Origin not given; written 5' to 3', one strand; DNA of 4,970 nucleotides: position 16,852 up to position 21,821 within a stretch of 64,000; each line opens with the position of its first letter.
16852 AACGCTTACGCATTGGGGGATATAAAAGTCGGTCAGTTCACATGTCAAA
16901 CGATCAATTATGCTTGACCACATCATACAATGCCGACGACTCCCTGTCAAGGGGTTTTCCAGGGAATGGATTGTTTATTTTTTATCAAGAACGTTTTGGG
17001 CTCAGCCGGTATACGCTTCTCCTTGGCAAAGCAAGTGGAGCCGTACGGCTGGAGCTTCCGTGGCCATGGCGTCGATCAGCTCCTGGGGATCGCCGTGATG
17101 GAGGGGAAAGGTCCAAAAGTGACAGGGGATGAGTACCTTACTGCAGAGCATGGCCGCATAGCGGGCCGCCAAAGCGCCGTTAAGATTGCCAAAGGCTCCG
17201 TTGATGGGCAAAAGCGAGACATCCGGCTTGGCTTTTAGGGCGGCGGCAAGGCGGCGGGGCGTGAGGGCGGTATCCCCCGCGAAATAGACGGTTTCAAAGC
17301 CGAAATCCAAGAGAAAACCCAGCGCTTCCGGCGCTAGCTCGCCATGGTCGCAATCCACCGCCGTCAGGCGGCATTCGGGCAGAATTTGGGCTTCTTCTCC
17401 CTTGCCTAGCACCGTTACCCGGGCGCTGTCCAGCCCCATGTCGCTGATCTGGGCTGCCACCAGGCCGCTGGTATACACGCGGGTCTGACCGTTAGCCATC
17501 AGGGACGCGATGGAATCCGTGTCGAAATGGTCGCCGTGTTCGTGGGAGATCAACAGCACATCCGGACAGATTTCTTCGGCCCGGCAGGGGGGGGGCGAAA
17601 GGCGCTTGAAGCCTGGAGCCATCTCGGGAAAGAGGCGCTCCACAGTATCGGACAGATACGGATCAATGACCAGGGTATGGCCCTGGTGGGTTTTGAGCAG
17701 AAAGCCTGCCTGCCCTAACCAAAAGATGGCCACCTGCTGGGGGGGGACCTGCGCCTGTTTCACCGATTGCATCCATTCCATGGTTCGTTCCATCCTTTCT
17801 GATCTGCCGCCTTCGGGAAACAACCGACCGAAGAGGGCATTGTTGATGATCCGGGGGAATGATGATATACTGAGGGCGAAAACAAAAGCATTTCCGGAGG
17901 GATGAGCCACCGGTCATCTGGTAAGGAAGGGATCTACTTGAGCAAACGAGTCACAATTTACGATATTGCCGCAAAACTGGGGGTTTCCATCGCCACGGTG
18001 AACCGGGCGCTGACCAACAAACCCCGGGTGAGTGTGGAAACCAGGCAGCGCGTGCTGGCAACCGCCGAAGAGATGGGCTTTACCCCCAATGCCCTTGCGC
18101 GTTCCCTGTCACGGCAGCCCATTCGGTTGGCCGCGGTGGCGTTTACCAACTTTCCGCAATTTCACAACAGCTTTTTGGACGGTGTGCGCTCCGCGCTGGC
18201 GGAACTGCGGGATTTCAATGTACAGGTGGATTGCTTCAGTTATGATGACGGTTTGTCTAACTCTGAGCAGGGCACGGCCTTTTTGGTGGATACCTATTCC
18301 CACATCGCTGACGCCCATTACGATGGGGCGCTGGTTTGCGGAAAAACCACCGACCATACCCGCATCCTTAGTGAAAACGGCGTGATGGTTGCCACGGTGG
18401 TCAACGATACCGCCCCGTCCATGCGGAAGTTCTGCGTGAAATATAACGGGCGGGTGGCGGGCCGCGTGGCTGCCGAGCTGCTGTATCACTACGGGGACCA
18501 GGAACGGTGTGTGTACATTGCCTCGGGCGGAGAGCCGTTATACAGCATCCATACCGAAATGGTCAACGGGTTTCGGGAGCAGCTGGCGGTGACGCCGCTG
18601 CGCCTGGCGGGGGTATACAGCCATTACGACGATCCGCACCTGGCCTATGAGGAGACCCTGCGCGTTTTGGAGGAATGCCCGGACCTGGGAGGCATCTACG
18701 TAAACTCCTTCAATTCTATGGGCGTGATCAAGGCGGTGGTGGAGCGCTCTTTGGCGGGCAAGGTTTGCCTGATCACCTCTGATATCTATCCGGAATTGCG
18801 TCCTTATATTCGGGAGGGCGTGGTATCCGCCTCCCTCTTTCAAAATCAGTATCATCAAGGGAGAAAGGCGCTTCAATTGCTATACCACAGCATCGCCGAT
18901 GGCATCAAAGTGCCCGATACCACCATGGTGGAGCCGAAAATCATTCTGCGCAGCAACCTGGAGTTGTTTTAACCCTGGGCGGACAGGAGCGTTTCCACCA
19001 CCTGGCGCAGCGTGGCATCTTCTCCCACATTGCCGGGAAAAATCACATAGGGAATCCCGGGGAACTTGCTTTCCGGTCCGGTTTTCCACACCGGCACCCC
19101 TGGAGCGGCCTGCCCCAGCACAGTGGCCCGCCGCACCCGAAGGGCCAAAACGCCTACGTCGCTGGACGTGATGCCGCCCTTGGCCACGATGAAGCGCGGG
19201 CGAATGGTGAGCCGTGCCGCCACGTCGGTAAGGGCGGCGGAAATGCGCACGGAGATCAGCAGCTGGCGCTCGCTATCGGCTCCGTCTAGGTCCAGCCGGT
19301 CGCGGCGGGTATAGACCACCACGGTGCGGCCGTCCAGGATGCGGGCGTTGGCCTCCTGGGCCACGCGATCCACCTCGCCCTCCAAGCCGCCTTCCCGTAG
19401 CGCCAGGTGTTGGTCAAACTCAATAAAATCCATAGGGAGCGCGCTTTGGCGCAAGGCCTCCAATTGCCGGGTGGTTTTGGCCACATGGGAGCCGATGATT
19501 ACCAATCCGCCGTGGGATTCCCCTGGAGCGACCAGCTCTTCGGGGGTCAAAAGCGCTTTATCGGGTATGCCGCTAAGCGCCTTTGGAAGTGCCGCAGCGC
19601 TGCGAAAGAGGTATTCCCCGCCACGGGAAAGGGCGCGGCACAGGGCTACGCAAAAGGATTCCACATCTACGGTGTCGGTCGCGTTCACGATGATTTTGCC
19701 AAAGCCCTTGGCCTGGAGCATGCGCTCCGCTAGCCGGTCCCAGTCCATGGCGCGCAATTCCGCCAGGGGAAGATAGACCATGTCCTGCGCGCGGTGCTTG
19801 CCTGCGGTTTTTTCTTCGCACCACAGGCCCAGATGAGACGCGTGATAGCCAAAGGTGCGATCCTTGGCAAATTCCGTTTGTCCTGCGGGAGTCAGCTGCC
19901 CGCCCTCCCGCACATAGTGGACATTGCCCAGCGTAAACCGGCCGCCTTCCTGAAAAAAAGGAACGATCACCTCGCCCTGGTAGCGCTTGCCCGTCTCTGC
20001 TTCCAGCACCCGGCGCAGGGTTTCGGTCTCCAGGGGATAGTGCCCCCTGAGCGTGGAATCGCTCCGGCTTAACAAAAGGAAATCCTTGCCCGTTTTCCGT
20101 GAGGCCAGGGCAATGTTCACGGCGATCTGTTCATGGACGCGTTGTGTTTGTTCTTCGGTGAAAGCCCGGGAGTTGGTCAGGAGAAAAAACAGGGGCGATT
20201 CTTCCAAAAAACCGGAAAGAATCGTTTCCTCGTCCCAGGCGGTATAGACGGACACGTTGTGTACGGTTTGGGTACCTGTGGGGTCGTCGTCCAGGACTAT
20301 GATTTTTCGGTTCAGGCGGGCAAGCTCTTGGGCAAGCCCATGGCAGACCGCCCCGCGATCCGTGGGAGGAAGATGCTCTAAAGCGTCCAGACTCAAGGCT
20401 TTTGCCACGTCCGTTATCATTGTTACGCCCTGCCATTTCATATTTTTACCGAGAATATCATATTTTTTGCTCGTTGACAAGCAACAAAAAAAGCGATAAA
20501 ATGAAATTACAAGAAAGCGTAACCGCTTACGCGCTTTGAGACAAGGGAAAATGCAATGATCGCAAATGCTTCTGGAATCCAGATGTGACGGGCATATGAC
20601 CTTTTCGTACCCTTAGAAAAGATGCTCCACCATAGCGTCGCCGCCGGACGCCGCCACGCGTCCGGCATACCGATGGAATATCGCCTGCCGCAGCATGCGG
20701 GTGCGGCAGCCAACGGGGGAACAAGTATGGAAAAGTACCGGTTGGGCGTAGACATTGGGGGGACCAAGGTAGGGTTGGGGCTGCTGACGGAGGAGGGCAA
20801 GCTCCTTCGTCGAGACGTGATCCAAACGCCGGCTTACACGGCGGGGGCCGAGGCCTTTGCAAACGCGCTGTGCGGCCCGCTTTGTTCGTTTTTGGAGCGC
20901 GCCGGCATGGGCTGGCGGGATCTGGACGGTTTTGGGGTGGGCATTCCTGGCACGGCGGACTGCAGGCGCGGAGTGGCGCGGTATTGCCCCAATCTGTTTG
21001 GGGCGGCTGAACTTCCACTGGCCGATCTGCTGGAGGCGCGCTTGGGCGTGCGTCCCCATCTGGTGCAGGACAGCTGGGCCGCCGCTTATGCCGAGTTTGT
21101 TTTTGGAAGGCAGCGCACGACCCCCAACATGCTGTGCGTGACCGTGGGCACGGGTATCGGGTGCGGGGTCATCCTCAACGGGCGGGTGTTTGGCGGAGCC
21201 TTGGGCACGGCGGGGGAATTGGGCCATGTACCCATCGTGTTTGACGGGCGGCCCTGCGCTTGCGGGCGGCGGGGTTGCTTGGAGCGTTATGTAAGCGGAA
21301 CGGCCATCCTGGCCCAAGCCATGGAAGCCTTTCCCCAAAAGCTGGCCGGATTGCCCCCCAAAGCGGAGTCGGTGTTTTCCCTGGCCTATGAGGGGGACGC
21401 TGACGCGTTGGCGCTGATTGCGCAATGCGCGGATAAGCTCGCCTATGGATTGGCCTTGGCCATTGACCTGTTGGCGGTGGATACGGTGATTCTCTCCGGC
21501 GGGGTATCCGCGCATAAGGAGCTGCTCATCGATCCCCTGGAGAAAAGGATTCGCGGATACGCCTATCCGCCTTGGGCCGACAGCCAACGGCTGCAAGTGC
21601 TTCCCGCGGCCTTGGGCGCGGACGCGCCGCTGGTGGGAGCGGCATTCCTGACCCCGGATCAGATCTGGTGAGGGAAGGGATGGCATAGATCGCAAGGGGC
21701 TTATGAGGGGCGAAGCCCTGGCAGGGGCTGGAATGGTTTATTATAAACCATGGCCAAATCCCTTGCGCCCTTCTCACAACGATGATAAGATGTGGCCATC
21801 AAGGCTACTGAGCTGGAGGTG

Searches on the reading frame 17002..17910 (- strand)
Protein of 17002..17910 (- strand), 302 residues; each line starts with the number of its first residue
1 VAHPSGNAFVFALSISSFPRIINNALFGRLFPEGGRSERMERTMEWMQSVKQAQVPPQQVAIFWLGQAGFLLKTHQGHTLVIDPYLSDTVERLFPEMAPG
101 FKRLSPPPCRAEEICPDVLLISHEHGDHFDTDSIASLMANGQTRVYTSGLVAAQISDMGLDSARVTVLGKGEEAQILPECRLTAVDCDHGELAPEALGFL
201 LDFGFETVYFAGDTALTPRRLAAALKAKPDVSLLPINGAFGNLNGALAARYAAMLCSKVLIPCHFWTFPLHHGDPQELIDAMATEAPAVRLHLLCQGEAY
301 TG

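Call 27: search_protein_families(library=pfam, proteins=[window:17002-17910:-], max_evalue=0.00001)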
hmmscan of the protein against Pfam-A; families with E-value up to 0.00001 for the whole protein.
window:17002-17910:- (302 aa): 2 families
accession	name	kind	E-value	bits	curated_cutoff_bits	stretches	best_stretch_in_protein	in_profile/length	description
PF13483.12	Lactamase_B_3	-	9.8e-17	61.8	24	1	62-264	2-160/160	Beta-lactamase superfamily domain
PF12706.13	Lactamase_B_2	-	8.7e-16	58.6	27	1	79-265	2-200/200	Beta-lactamase superfamily domain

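Call 28: search_protein_families(library=ncbifam, proteins=[window:17002-17910:-], max_evalue=1e-10)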
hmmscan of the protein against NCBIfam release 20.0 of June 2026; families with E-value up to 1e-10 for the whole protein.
window:17002-17910:- (302 aa): 2 families
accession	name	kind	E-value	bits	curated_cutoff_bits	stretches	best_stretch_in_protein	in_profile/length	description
NF001911.0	PRK00685.1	equivalog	1.7e-23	83.3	144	1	61-297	2-223/228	metal-dependent hydrolase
NF008688.0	PRK11709.1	equivalog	5.7e-11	41.9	306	0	48-85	26-63/355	L-ascorbate 6-phosphate lactonase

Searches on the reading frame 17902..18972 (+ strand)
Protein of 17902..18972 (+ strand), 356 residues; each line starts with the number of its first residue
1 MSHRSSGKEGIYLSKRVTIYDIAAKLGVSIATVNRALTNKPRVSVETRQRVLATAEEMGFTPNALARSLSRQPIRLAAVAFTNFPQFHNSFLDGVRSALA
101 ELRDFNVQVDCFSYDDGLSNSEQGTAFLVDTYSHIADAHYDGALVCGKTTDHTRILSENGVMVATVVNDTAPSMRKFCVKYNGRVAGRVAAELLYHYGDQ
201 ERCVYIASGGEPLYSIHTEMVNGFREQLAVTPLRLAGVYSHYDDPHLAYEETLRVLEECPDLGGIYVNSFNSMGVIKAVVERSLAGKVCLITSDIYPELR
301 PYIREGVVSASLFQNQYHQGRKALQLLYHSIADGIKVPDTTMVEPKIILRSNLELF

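Call 27: search_protein_families(library=pfam, proteins=[window:17902-18972:+], max_evalue=0.00001)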
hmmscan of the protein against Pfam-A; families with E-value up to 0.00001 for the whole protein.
window:17902-18972:+ (356 aa): 2 families
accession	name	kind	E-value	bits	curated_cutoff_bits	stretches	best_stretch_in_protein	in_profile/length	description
PF13407.12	Peripla_BP_4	-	3.8e-21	76.2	35.1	1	151-329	71-252/258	Periplasmic binding protein domain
PF00356.27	LacI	-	4.9e-15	55.5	27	1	18-63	1-46/46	Bacterial regulatory proteins, lacI family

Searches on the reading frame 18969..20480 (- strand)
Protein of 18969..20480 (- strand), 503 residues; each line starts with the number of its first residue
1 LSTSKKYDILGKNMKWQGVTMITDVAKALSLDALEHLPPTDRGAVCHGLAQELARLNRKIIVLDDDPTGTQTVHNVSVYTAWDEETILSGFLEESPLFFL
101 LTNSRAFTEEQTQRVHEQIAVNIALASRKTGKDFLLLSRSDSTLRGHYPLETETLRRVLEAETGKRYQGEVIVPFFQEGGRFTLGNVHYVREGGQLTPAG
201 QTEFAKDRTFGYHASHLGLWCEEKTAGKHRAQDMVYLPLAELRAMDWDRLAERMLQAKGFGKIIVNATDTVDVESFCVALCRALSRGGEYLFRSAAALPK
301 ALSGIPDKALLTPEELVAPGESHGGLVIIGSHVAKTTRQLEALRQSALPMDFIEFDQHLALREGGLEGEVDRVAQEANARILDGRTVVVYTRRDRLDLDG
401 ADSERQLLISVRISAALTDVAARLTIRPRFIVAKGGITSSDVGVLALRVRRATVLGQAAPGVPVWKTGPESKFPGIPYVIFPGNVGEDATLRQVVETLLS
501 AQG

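Call 7: search_protein_families(library=ncbifam, proteins=[window:18969-20480:-])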
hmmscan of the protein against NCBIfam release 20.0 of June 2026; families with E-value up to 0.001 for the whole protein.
window:18969-20480:- (503 aa): 3 families
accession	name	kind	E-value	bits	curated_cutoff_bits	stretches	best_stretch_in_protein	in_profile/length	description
NF047819.1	ThrnKinDtnkGamma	equivalog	7.8e-12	44.8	450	1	60-496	3-414/422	D-threonate kinase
NF043035.1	OxoTetrKin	equivalog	1.3e-06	27.5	350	1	254-487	186-409/418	3-oxo-tetronate kinase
NF042436.1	OxoIsoapKin_OiaK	equivalog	8.7e-05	21.3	700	1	269-494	213-449/451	3-oxo-isoapionate kinase OiaK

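Call 27: search_protein_families(library=pfam, proteins=[window:18969-20480:-], max_evalue=0.00001)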
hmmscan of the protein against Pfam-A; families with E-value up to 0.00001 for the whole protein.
window:18969-20480:- (503 aa): 2 families
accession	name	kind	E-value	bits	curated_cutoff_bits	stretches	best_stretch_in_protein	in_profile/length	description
PF07005.16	SBD_N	-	7e-42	144.2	25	1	60-302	1-230/230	Sugar-binding N-terminal domain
PF17042.10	NBD_C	-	9.9e-37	127.4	28.3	1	326-491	1-168/168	Nucleotide-binding C-terminal domain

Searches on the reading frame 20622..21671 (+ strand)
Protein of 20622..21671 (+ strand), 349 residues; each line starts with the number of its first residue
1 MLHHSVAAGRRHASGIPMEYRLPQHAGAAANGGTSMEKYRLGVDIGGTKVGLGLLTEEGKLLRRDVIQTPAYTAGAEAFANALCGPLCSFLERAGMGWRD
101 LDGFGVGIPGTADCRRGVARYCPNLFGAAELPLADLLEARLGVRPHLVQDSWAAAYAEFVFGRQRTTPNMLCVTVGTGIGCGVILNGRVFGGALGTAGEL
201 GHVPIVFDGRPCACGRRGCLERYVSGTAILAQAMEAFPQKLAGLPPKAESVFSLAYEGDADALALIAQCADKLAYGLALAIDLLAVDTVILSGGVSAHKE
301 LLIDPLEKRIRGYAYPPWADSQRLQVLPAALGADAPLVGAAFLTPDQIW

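Call 6: search_protein_families(library=pfam, proteins=[window:20622-21671:+])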
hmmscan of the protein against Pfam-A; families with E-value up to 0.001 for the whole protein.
window:20622-21671:+ (349 aa): 2 families
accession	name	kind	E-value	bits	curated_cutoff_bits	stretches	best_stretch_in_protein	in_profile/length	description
PF00480.26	ROK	-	2e-62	211.8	22.9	1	41-346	2-293/294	ROK family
PF01869.26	BcrAD_BadFG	-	6.3e-08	32.9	31.5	0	41-114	1-75/271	BadF/BadG/BcrA/BcrD ATPase family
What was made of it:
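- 20622..21671 (+): ROK-family sugar kinase (ROK1). The Pfam match begins at residue 41, so the true start may be later. PF00480, 2e-62 (call 6).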

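Call 7: search_protein_families(library=ncbifam, proteins=[window:20622-21671:+])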
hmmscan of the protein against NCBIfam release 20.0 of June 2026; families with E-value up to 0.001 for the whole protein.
window:20622-21671:+ (349 aa): 13 families
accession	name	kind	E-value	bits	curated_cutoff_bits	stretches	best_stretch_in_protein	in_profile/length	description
TIGR00744.1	ROK_glcA_fam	subfamily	3.2e-49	167.9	260.35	1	41-345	1-309/318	ROK family glucokinase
NF007251.0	PRK09698.1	equivalog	1e-41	143.2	253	1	35-347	3-299/304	allose kinase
NF003461.0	PRK05082.1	subfamily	6e-41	140.7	283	1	41-345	4-287/291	N-acetylmannosamine kinase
NF047937.1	TransRegNagC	equivalog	6e-37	127.8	650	1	39-332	80-372/399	DNA-binding transcriptional regulator NagC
NF047821.1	NactlManKinNanK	equivalog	9.8e-36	123.8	450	1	41-344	4-286/288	N-acetylmannosamine kinase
NF007108.0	PRK09557.1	equivalog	1.8e-32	112.9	443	1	39-345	2-301/303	fructokinase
NF049930.1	TransRegMlc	equivalog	2.6e-31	109.3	530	1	74-343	119-389/405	sugar metabolism global transcriptional regulator Mlc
NF045551.1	GK_Pyrobac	equivalog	1.3e-29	103.5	500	1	41-344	3-280/294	ATP-dependent glucokinase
NF009835.0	PRK13310.1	equivalog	1.5e-29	103.2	380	1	41-343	3-299/303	N-acetylglucosamine kinase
NF009836.0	PRK13311.1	equivalog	6.5e-16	58.3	551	1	41-278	3-238/256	N-acetyl-D-glucosamine kinase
NF042998.1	bglucokin_BglK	equivalog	4.7e-13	49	550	1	43-314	6-262/291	beta-glucoside kinase BglK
NF045942.1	PolPhglucPhase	equivalog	2.9e-10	40.3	250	1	41-204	3-155/242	polyphosphate--glucose phosphotransferase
NF045550.1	FrctkaseScrK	equivalog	1.3e-05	24.8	400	1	129-205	87-159/293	fructokinase ScrK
